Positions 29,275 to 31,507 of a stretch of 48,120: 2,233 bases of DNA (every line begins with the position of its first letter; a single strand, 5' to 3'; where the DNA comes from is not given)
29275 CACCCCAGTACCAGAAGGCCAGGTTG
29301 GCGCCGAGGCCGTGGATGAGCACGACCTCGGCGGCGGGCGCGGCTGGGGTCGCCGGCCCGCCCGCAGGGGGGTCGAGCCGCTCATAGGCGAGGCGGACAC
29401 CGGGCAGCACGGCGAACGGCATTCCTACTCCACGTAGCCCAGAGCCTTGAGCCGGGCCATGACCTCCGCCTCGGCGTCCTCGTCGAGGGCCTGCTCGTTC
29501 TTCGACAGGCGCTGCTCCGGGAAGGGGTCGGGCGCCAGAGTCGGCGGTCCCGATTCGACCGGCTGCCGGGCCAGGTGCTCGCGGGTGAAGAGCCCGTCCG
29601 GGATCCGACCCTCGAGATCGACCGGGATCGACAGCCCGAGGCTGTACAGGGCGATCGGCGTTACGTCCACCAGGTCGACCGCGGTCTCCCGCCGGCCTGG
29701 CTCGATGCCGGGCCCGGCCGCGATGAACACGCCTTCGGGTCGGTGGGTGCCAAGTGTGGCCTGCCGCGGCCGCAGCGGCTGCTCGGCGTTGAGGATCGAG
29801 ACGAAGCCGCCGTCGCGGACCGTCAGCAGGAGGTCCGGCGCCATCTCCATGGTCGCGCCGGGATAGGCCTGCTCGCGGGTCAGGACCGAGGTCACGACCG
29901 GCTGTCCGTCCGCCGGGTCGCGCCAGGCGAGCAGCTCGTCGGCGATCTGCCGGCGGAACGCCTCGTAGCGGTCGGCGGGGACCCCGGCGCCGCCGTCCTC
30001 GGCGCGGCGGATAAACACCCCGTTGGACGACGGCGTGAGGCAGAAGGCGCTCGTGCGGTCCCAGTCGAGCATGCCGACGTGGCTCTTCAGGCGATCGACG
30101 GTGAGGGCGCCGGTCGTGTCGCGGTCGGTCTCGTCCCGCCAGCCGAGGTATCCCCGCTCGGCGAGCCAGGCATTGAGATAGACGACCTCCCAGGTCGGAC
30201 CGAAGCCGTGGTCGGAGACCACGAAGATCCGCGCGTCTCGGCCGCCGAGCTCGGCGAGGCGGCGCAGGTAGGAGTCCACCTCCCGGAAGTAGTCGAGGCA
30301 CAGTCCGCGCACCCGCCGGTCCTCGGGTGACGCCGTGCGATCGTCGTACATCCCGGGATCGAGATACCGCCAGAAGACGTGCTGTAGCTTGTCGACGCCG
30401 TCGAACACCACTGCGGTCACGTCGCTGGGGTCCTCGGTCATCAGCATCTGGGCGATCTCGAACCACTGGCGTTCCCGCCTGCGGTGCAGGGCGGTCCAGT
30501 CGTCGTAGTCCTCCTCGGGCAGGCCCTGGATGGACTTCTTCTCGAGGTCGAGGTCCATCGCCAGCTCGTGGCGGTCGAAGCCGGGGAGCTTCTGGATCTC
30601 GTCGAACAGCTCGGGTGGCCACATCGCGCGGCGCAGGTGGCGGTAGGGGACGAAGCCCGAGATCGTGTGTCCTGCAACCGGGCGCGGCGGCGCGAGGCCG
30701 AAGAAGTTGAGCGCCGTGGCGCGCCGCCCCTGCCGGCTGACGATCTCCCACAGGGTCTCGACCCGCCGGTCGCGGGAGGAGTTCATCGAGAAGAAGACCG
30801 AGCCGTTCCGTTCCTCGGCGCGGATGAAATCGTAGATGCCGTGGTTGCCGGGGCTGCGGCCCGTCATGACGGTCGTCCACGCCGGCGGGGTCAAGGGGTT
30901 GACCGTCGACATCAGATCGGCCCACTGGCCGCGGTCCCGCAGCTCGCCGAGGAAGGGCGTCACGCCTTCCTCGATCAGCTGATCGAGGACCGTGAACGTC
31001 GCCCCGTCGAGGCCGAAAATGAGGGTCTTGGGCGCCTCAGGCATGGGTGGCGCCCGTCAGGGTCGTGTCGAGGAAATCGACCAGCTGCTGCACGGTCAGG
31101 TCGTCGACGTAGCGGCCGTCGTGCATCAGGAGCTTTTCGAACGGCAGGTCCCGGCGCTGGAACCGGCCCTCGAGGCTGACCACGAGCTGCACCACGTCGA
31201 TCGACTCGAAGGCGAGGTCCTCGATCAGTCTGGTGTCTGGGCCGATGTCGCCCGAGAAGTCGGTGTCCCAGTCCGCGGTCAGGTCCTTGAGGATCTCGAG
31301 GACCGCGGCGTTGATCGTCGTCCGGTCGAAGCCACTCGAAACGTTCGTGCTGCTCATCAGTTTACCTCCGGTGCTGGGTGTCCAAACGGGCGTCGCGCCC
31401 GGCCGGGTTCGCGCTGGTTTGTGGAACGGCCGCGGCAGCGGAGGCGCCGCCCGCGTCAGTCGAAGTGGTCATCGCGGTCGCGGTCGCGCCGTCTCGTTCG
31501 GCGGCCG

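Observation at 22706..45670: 22-kb translationally coupled pfa/hgl-like PKS operon whose accessory genes do not match the PUFA, heterocyst-glycolipid or olefin-synthase layouts I know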

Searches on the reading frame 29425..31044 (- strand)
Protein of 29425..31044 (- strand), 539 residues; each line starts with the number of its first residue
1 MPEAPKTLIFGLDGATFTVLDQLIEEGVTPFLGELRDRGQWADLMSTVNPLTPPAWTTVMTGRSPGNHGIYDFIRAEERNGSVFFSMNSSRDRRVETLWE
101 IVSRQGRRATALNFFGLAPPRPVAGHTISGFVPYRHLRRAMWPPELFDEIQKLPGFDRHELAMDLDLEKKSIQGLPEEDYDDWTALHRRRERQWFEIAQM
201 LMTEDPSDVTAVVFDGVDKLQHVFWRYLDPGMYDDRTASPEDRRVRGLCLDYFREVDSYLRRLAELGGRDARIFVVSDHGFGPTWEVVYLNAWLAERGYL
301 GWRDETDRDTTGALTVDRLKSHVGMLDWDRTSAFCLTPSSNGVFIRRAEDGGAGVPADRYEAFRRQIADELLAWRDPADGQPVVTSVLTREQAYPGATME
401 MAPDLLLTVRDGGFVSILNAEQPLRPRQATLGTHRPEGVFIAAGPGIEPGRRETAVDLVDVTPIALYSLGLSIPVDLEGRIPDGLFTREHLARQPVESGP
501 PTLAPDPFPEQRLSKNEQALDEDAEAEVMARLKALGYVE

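Call 7: search_protein_families(library=pfam, proteins=[window:29425-31044:-], max_evalue=0.001)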
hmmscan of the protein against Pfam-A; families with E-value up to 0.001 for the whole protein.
window:29425-31044:- (539 aa): 1 family
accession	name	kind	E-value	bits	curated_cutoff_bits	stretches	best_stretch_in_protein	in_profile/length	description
PF01663.27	Phosphodiest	-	2.2e-40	139.8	23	1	7-434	1-339/342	Type I phosphodiesterase / nucleotide pyrophosphatase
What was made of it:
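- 29425..31044 (-): AlkP-superfamily / NPP-like metalloenzyme (JGI source label: predicted AlkP superfamily phosphohydrolase/phosphomutase), 539 aa, with conserved C-terminal tail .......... Pfam PF01663 (call 7).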

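Call 14: search_protein_families(library=ncbifam, proteins=[window:29425-31044:-], max_evalue=0.00001)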
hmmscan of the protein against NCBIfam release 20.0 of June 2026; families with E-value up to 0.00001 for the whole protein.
window:29425-31044:- (539 aa): 1 family
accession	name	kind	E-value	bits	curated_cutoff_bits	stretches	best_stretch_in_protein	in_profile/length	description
TIGR02335.1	hydr_PhnA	equivalog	1.5e-08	34.2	407.55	1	3-111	12-118/408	phosphonoacetate hydrolase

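Call 31: search_solved_structures(query=window:29425-31044:-, max_evalue=0.01)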
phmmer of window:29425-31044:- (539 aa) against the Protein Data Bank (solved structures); distinct sequences matched with E-value up to 0.01: 3.
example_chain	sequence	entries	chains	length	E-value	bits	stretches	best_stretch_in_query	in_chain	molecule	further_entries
3szy_A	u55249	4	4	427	4.8e-05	25.4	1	8-109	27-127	phosphonoacetate hydrolase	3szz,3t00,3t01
3t02_A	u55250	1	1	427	0.00023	23.2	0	8-109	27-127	phosphonoacetate hydrolase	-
1ei6_A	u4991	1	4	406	0.0016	20.4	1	6-112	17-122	PHOSPHONOACETATE HYDROLASE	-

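Call 75: find_homologous_proteins(query=window:29425-31044:-)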
Query window:29425-31044:- (539 aa): 2744 proteins with E <= 0.001 among 8000 candidates; the best 120 are listed.
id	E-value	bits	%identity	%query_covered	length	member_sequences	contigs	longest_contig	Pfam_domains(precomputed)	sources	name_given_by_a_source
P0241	0.0e+0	1241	100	100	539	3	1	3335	PF01663.28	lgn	-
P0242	0.0e+0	1095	87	100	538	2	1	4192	PF01663.28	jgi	jgi:predicted AlkP superfamily phosphohydrolase/phosphomutase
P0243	0.0e+0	1056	83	100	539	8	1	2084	PF01663.28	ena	-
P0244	2.8e-285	965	76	100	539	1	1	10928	PF01663.28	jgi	jgi:predicted AlkP superfamily phosphohydrolase/phosphomutase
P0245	1.8e-284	963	76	100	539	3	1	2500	PF01663.28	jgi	-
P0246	5.1e-266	902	70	100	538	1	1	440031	PF01663.28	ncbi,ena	-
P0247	1.7e-263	893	71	100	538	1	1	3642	PF01663.28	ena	-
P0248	2.2e-263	893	70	100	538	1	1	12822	PF01663.28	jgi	jgi:predicted AlkP superfamily phosphohydrolase/phosphomutase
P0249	9.0e-263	891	71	100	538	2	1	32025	PF01663.28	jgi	jgi:predicted AlkP superfamily phosphohydrolase/phosphomutase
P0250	1.9e-261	887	71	100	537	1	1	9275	PF01663.28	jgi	jgi:predicted AlkP superfamily phosphohydrolase/phosphomutase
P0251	6.6e-261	885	70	100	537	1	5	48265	PF01663.28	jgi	jgi:predicted AlkP superfamily phosphohydrolase/phosphomutase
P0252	1.3e-260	884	70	100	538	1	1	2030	PF01663.28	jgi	jgi:predicted AlkP superfamily phosphohydrolase/phosphomutase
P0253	2.5e-248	843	68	100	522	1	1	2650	PF01663.28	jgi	jgi:predicted AlkP superfamily phosphohydrolase/phosphomutase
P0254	2.3e-192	659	54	99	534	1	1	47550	PF01663.28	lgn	-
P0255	5.5e-191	654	52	99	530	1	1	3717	PF01663.28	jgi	jgi:predicted AlkP superfamily phosphohydrolase/phosphomutase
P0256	1.4e-190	653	54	99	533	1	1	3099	PF01663.28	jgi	jgi:predicted AlkP superfamily phosphohydrolase/phosphomutase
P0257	7.9e-190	650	55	99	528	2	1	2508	PF01663.28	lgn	-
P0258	2.4e-189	649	55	99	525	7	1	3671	PF01663.28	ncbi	-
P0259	4.9e-187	641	51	99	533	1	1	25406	PF01663.28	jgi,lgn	jgi:predicted AlkP superfamily phosphohydrolase/phosphomutase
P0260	1.2e-186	640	55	99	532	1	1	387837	PF01663.28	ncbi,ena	-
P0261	4.1e-186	638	53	99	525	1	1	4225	PF01663.28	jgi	jgi:predicted AlkP superfamily phosphohydrolase/phosphomutase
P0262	3.4e-185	635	52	99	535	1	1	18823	PF01663.28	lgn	-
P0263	5.7e-185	634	55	99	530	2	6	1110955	PF01663.28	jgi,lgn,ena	-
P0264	2.8e-184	632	52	99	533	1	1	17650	PF01663.28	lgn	-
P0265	5.0e-184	631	53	99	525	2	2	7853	PF01663.28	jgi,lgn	jgi:predicted AlkP superfamily phosphohydrolase/phosphomutase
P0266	1.2e-183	630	50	99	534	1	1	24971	PF01663.28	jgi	jgi:predicted AlkP superfamily phosphohydrolase/phosphomutase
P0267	2.1e-183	629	49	99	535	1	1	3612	PF01663.28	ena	-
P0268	4.8e-183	628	53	99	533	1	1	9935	PF01663.28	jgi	jgi:predicted AlkP superfamily phosphohydrolase/phosphomutase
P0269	5.7e-183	628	53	99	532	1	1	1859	PF01663.28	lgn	-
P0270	2.5e-181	622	53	99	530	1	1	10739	PF01663.28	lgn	-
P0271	3.9e-181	622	54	99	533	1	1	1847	PF01663.28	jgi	jgi:predicted AlkP superfamily phosphohydrolase/phosphomutase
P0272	9.5e-181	620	53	99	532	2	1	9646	PF01663.28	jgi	jgi:predicted AlkP superfamily phosphohydrolase/phosphomutase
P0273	1.5e-180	620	50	99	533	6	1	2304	PF01663.28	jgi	jgi:predicted AlkP superfamily phosphohydrolase/phosphomutase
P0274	2.2e-180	619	51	99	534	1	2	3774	PF01663.28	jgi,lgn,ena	-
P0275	2.3e-180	619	52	99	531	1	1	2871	PF01663.28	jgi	jgi:predicted AlkP superfamily phosphohydrolase/phosphomutase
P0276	2.4e-180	619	51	99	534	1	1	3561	PF01663.28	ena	-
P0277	1.4e-179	617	52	99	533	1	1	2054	PF01663.28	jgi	jgi:predicted AlkP superfamily phosphohydrolase/phosphomutase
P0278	5.8e-179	614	51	99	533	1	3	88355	PF01663.28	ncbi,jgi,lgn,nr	ncbi:MAG TPA: alkaline phosphatase family protein [Methylomirabilota bacterium]|jgi:predicted AlkP s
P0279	8.5e-179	614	51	99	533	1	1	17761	PF01663.28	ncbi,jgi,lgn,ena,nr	ncbi:MAG TPA: alkaline phosphatase family protein [Nitrospiria bacterium]|nr:alkaline phosphatase fa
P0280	1.3e-178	613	50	99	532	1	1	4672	PF01663.28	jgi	jgi:predicted AlkP superfamily phosphohydrolase/phosphomutase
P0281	2.7e-178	612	50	99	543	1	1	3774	PF01663.28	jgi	jgi:predicted AlkP superfamily phosphohydrolase/phosphomutase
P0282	3.9e-178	612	51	99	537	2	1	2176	PF01663.28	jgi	jgi:predicted AlkP superfamily phosphohydrolase/phosphomutase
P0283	6.9e-178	611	51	99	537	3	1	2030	PF01663.28,PF00884.29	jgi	jgi:predicted AlkP superfamily phosphohydrolase/phosphomutase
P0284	2.5e-177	609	51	99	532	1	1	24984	PF01663.28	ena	-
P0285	2.7e-177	609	52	99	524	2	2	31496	PF01663.28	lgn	-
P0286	4.2e-177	608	51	99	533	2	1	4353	PF01663.28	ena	-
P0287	2.9e-176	606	51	99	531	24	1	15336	PF01663.28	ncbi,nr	ncbi:MAG: alkaline phosphatase family protein [Actinomycetota bacterium]|nr:alkaline phosphatase fam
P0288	3.7e-176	605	52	96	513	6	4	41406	PF01663.28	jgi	jgi:predicted AlkP superfamily phosphohydrolase/phosphomutase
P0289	4.7e-176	605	53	99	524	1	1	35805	PF01663.28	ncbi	-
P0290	7.1e-176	604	53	99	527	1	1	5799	PF01663.28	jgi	jgi:predicted AlkP superfamily phosphohydrolase/phosphomutase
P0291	9.3e-176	604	50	99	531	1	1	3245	PF01663.28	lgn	-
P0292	2.1e-175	603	52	99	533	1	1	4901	PF01663.28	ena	-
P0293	2.5e-175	602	53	99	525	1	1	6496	PF01663.28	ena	-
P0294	3.4e-175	602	51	99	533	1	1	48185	PF01663.28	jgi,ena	-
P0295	6.4e-175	601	50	99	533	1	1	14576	PF01663.28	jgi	jgi:predicted AlkP superfamily phosphohydrolase/phosphomutase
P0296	9.8e-175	600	49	99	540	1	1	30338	PF01663.28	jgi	jgi:predicted AlkP superfamily phosphohydrolase/phosphomutase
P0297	2.0e-174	600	51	99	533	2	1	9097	PF01663.28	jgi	jgi:predicted AlkP superfamily phosphohydrolase/phosphomutase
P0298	2.7e-174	599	51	100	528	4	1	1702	PF01663.28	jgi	jgi:predicted AlkP superfamily phosphohydrolase/phosphomutase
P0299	3.1e-174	599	51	99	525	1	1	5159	PF01663.28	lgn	-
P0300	5.8e-174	598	49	99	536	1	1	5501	PF01663.28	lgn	-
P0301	7.4e-174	598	52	99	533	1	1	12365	PF01663.28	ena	-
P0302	7.8e-174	598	50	99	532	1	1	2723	PF01663.28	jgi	-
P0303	9.7e-174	597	50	99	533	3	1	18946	PF01663.28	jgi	jgi:predicted AlkP superfamily phosphohydrolase/phosphomutase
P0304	1.1e-173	597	52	99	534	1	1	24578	PF01663.28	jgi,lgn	jgi:predicted AlkP superfamily phosphohydrolase/phosphomutase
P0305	4.9e-173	595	50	99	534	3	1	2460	PF01663.28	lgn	-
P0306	5.6e-173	595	50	99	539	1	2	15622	PF01663.28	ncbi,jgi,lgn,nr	ncbi:MAG TPA: alkaline phosphatase family protein [Pyrinomonadaceae bacterium]|jgi:predicted AlkP su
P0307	1.0e-172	594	51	99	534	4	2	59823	PF01663.28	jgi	jgi:predicted AlkP superfamily phosphohydrolase/phosphomutase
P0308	1.6e-172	593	49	99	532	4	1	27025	PF01663.28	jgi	jgi:predicted AlkP superfamily phosphohydrolase/phosphomutase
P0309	2.3e-172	593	48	99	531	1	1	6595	PF01663.28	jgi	jgi:predicted AlkP superfamily phosphohydrolase/phosphomutase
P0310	2.9e-172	592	49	99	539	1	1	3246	PF01663.28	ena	-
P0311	3.5e-172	592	50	99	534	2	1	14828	PF01663.28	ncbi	-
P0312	4.0e-172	592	50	99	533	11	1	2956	PF01663.28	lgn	-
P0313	5.0e-172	592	49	99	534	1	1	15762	PF01663.28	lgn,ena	-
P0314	5.3e-172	591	50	99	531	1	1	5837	PF01663.28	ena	-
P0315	5.7e-172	591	49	99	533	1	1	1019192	PF01663.28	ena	-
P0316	5.8e-172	591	48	99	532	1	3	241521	PF01663.28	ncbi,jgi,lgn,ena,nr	ncbi:MAG TPA: alkaline phosphatase family protein [Nitrospiria bacterium]|nr:alkaline phosphatase fa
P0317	6.4e-172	591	52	99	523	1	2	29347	PF01663.28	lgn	-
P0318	6.8e-172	591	52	97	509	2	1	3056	PF01663.28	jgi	-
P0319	1.5e-171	590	52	99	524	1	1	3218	PF01663.28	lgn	-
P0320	1.5e-171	590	49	99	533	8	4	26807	PF01663.28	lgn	-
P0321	2.2e-171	589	50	99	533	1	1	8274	PF01663.28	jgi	jgi:predicted AlkP superfamily phosphohydrolase/phosphomutase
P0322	3.0e-171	589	48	99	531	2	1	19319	PF01663.28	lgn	-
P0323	3.1e-171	589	50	99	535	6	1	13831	PF01663.28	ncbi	ncbi:MAG: alkaline phosphatase family protein [Thermodesulfobacteriota bacterium]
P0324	3.7e-171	589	51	99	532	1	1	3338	PF01663.28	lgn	-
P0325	5.7e-171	588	49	99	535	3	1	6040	PF01663.28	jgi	-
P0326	1.0e-170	587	49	99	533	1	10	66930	PF01663.28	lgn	-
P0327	1.8e-170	586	53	99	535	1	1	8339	PF01663.28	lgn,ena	-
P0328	1.9e-170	586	50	99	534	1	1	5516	PF01663.28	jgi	jgi:predicted AlkP superfamily phosphohydrolase/phosphomutase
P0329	2.1e-170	586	49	99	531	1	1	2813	PF01663.28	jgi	jgi:predicted AlkP superfamily phosphohydrolase/phosphomutase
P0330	2.3e-170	586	49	99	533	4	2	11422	PF01663.28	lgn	-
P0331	3.1e-170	586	48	99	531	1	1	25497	PF01663.28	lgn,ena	-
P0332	3.1e-170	586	48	99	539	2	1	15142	PF01663.28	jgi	jgi:predicted AlkP superfamily phosphohydrolase/phosphomutase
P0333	3.7e-170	585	48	99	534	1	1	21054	PF01663.28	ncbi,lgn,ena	-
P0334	3.8e-170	585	48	99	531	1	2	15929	PF01663.28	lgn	-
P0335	6.9e-170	584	51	99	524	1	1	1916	PF01663.28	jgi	jgi:predicted AlkP superfamily phosphohydrolase/phosphomutase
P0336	9.9e-170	584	50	99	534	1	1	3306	PF01663.28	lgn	-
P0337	1.0e-169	584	50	99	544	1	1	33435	PF01663.28,PF00884.29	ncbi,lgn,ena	-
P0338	1.5e-169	583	51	99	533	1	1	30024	PF01663.28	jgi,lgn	jgi:predicted AlkP superfamily phosphohydrolase/phosphomutase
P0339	2.6e-169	583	51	100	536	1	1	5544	PF01663.28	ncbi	-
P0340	2.9e-169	582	50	99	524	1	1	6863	PF01663.28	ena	-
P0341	3.9e-169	582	52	99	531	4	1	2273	PF01663.28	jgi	jgi:predicted AlkP superfamily phosphohydrolase/phosphomutase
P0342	5.2e-169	582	51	99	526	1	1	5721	PF01663.28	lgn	-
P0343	6.2e-169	581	50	99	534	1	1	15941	PF01663.28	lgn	-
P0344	6.6e-169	581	48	99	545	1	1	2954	PF01663.28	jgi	jgi:predicted AlkP superfamily phosphohydrolase/phosphomutase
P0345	9.1e-169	581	50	100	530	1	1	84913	PF01663.28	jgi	jgi:predicted AlkP superfamily phosphohydrolase/phosphomutase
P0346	1.0e-168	581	50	99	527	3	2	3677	PF01663.28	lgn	-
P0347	1.3e-168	580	50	99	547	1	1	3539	PF01663.28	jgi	jgi:predicted AlkP superfamily phosphohydrolase/phosphomutase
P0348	1.7e-168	580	50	99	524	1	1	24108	PF01663.28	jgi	jgi:predicted AlkP superfamily phosphohydrolase/phosphomutase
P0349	1.7e-168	580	51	97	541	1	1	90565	PF01663.28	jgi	jgi:predicted AlkP superfamily phosphohydrolase/phosphomutase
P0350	2.4e-168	579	50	99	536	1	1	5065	PF01663.28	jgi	jgi:predicted AlkP superfamily phosphohydrolase/phosphomutase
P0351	2.4e-168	579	49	99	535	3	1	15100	PF01663.28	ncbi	-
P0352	3.2e-168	579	52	100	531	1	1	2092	PF01663.28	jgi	jgi:predicted AlkP superfamily phosphohydrolase/phosphomutase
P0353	3.4e-168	579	47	99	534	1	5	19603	PF01663.28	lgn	-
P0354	3.6e-168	579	50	99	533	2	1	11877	PF01663.28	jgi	jgi:predicted AlkP superfamily phosphohydrolase/phosphomutase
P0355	4.2e-168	579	50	99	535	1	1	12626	PF01663.28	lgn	-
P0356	4.8e-168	578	48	99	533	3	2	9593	PF01663.28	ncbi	-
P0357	4.8e-168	578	48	99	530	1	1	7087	PF01663.28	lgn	-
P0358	6.3e-168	578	52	99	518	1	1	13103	PF01663.28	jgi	jgi:predicted AlkP superfamily phosphohydrolase/phosphomutase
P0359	7.7e-168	578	49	99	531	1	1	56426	PF01663.28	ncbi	-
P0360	9.1e-168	577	46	99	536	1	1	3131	PF01663.28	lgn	-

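Call 86: predict_structure(alignment_id=A3)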
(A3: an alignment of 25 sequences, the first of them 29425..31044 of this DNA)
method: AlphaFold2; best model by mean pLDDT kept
length: 539 residues; sequences in the alignment: 25
mean_pLDDT: 89.2   pTM: 0.88
mean pLDDT of the five models: 89.2, 88.8, 88.2, 85.8, 84.2
residues with pLDDT >= 90: 356; 70-90: 151; 50-70: 18; < 50: 14
segments of 3 or more residues with pLDDT < 50: 509-518
pLDDT, mean of each block of 10 residues (from residue 1): 79 95 97 97 82 78 92 81 80 91 95 87 92 88 94 93 80 83 94 98 97 94 91 92 96 98 96 95 92 96 82 77 85 87 88 88 98 96 95 91 91 90 90 91 97 94 97 95 96 95 69 48 79 72
secondary structure, 60 per line:
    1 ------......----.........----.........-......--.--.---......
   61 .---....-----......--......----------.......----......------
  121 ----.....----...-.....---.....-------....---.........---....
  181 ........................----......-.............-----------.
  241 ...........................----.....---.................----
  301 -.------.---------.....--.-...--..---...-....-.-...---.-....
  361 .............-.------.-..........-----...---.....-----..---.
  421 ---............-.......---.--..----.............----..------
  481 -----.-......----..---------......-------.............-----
elements in order: E7-12 H17-25 H30-38 E40-45 H55-61 H65-68 E74-79 E82-87 H98-104 E109-114 E125-129 H146-150 H158-161 H165-173 H177-204 E209-214 H216-228 H240-267 E272-276 E280-289 H290-296 H319-323 E342-345 H357-373 E384-389 H390-393 E405-409 E424-435 E437-443 H458-468 H488-493 H509-514 H522-534

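Call 88: fold_search(model_id=the predicted structure, library=pdb)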
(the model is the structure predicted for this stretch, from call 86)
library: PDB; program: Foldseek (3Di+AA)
matches with E <= 10: 692; with E <= 0.001: 362
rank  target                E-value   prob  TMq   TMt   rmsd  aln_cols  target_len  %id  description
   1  3szy                  5.8e-16  1.00  0.50  0.64   7.5       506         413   20  Crystal Structure of Phosphonoacetate hydrolase from Sinorhizobium meliloti 1021 in APO form (released 2011-08-03)
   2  3t02                  1.3e-15  1.00  0.50  0.64   7.6       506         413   20  Crystal Structure of Phosphonoacetate hydrolase from Sinorhizobium meliloti 1021 in complex with Phosphonoacetate (released 2011-08-03)
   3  1ei6_B                2.4e-15  1.00  0.49  0.63   8.6       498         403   16  CRYSTAL STRUCTURE OF PHOSPHONOACETATE HYDROLASE COMPLEXED WITH PHOSPHONOFORMATE (released 2003-11-25)
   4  2gsn_A                3.6e-15  1.00  0.46  0.63   7.1       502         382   17  Structure of Xac Nucleotide Pyrophosphatase/Phosphodiesterase (released 2006-08-01)
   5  7n1s_B                3.6e-15  1.00  0.47  0.62   7.7       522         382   17  Crystal Structure Analysis of Xac Nucleotide Pyrophosphatase/Phosphodiesterase (released 2022-06-01)
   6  1ei6_A                5.2e-15  1.00  0.50  0.65   7.4       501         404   17  CRYSTAL STRUCTURE OF PHOSPHONOACETATE HYDROLASE COMPLEXED WITH PHOSPHONOFORMATE (released 2003-11-25)
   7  7mw8_F                5.2e-15  1.00  0.45  0.61   7.1       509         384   17  Crystal Structure Analysis of Xac Nucleotide Pyrophosphatase/Phosphodiesterase (released 2022-05-18)
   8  7n1s_A                7.9e-15  1.00  0.46  0.62   8.1       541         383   16  Crystal Structure Analysis of Xac Nucleotide Pyrophosphatase/Phosphodiesterase (released 2022-06-01)
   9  7mw8_C                1.1e-14  1.00  0.48  0.64   7.1       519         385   17  Crystal Structure Analysis of Xac Nucleotide Pyrophosphatase/Phosphodiesterase (released 2022-05-18)
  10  7mw8_A                2.6e-14  1.00  0.47  0.63   6.8       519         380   17  Crystal Structure Analysis of Xac Nucleotide Pyrophosphatase/Phosphodiesterase (released 2022-05-18)
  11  1ei6_D                3.9e-14  1.00  0.51  0.67   7.0       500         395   17  CRYSTAL STRUCTURE OF PHOSPHONOACETATE HYDROLASE COMPLEXED WITH PHOSPHONOFORMATE (released 2003-11-25)
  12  1ei6_C                4.1e-14  1.00  0.47  0.62   8.8       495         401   17  CRYSTAL STRUCTURE OF PHOSPHONOACETATE HYDROLASE COMPLEXED WITH PHOSPHONOFORMATE (released 2003-11-25)
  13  7mw8_B                4.9e-14  1.00  0.46  0.62   7.0       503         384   17  Crystal Structure Analysis of Xac Nucleotide Pyrophosphatase/Phosphodiesterase (released 2022-05-18)
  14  6weu_BbB              5.9e-14  1.00  0.51  0.36   7.0       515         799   15  Crystal structures of human E-NPP 1: bound to adenosine-5'-thio-monophosphate (released 2020-09-09)
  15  6wev_AbA              6.2e-14  1.00  0.50  0.35   7.1       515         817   15  Crystal structures of human E-NPP 1: bound to N-{[1-(6,7-dimethoxy-5,8-dihydroquinazolin-4-yl)piperidin-4-yl]methyl} (released 2020-09-09)
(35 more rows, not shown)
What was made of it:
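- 29425..31044 (-): AF2 pLDDT 89.2; the closest folds are phosphonoacetate hydrolase and NPPs (calls 86, 88).
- On AlkP superfamily / NPP (PF01663): The fold is closest to PhnA and NPP (call 88).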

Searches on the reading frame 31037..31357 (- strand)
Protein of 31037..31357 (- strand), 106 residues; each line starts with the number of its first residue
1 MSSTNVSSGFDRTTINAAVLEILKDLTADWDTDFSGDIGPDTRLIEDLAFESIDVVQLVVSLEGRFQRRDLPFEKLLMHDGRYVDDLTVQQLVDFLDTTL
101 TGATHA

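Call 7: search_protein_families(library=pfam, proteins=[window:31037-31357:-], max_evalue=0.001)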
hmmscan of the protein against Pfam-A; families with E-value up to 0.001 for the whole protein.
window:31037-31357:- (106 aa): 1 family
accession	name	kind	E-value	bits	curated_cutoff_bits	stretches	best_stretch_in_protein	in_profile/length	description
PF00550.31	PP-binding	-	0.00043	20.9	20.8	0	37-76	17-54/67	Phosphopantetheine attachment site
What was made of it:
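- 31037..31357 (-): Discrete acyl carrier protein, 106 aa. Weak Pfam PP-binding hit (call 7).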

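Call 14: search_protein_families(library=ncbifam, proteins=[window:31037-31357:-], max_evalue=0.00001)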
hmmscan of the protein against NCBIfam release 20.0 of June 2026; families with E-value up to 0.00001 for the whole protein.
window:31037-31357:- (106 aa): 0 families
